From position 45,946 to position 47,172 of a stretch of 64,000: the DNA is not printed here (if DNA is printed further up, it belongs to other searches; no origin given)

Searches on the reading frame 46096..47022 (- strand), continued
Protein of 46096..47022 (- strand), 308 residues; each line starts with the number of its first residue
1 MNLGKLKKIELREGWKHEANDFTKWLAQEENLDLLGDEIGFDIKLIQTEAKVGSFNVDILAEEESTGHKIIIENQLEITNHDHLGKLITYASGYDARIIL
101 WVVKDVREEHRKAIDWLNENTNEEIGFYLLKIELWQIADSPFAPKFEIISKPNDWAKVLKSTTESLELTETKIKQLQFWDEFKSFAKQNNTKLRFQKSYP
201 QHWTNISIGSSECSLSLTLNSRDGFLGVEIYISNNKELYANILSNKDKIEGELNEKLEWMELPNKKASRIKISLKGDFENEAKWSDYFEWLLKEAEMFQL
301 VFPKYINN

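Call 84: search_dna_similar(query=window:46096-47022:-, collection=plasmids, mode=protein, max_rows=12)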
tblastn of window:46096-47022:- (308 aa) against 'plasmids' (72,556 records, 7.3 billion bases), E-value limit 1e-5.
Records with a match: 69; places in all: 72; records where one place covers at least 80% of the query: 62.
Best place of each record, by identity: <60% 69.
By first word of the organism name: Burkholderia 36; Rhodococcus 13; Haladaptatus 3; Vibrio 2; Agrobacterium 1; Rhizobium 1; Marinitoga 1; Deinococcus 1; Sinorhizobium 1; Natrarchaeobaculum 1; and 9 more.
By predicted mobility (MOB-suite, as given by PLSDB): non-mobilizable 45; conjugative 12; mobilizable 12.
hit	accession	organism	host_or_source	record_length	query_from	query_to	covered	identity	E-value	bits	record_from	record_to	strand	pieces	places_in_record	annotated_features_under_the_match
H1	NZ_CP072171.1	Agrobacterium larrymoorei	Ficus benjamina,cell culture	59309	2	302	98%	41.2%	4e-56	202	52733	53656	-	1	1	DUF4268 domain-containing protein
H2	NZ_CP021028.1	Rhizobium sp. TAL182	Phaseolus vulgaris,cell culture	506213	2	302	98%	40.9%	2e-54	197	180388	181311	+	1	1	DUF4268 domain-containing protein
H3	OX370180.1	Marinitoga okinawensis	-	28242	3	306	99%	39.1%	1e-50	186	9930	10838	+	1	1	Putative endonuclease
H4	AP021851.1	Deinococcus grandis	-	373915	3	306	99%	37.3%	2e-62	220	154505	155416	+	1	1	hypothetical protein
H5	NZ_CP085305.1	Haladaptatus pallidirubidus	cell culture,saline soil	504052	5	302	97%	36.2%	1e-59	212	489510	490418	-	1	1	DUF4268 domain-containing protein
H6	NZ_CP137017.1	Sinorhizobium fredii GR64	Phaseolus vulgaris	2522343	1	299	97%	34.6%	4e-41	159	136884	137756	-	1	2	record has no annotation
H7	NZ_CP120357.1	Rhodococcus rhodochrous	single cell,petroleum contaminated soil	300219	3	304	98%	33.5%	2e-49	183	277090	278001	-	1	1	DUF4268 domain-containing protein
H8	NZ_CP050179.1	Rhodococcus pyridinivorans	bacterial pure culture,Soil sample from ...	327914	3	304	98%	33.5%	2e-49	183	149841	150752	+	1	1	DUF4268 domain-containing protein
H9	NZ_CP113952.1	Rhodococcus sp. JS3073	culture,soil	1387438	1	299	97%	33.9%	1e-48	180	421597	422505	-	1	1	record has no annotation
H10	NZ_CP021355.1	Rhodococcus oxybenzonivorans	river sediment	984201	2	299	97%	34.0%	2e-49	183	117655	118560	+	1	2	DUF4268 domain-containing protein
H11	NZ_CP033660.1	Burkholderia glumae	bacterial cell,diseased rice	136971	1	307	100%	32.6%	1e-40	157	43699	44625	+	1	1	DUF4268 domain-containing protein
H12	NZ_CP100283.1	Burkholderia glumae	cell culture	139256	1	307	100%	32.6%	1e-40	157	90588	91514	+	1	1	DUF4268 domain-containing protein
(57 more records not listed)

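Call 85: search_dna_similar(query=window:46096-47022:-, collection=phages, mode=protein, max_rows=8)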
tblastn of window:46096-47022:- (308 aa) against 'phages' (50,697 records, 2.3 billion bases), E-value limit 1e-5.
Records with a match: 8; places in all: 8; records where one place covers at least 80% of the query: 3.
Best place of each record, by identity: 60-80% 1; <60% 7.
By first word of the organism name: Streptococcus 4; Ruminococcus 2; Archaeoglobus 1; phage 1.
By host as written in the record: Ruminococcus sp. 2; Archaeoglobus profundus DSM 5631 1; - 1; Streptococcus suis FJSM5 1; Streptococcus suis FJSM7 1; Streptococcus suis LS2N 1; Streptococcus suis SSJ27 1.
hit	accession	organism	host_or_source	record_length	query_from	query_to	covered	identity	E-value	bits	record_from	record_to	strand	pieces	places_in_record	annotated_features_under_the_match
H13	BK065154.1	Archaeoglobus profundus pleomorphic provirus 1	Archaeoglobus profundus DSM 5631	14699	1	307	100%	31.4%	1e-40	156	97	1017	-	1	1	DUF4268 domain-containing protein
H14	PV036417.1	Ruminococcus phage NatCom_3870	Ruminococcus sp.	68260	7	292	93%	26.7%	1e-16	86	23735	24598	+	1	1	hypothetical protein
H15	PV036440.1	Ruminococcus phage NatCom_28775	Ruminococcus sp.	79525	7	292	93%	26.7%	1e-16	86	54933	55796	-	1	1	hypothetical protein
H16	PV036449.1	phage NatCom_35866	human feces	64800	1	113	37%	60.5%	5e-33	134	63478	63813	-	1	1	hypothetical protein (x2)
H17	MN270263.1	Streptococcus phage phi-SsuFJSM5_rum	Streptococcus suis FJSM5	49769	175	296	40%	31.2%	7e-8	60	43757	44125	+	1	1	hypothetical protein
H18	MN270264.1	Streptococcus phage phi-SsuFJSM7_rum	Streptococcus suis FJSM7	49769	175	296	40%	31.2%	7e-8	60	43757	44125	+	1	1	hypothetical protein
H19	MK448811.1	Streptococcus phage Javan575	Streptococcus suis LS2N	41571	175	296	40%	31.2%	8e-8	59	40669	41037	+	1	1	RloF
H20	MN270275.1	Streptococcus phage phi-SsuSSJ27_rum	Streptococcus suis SSJ27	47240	175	296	40%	31.2%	8e-8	59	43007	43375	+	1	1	hypothetical protein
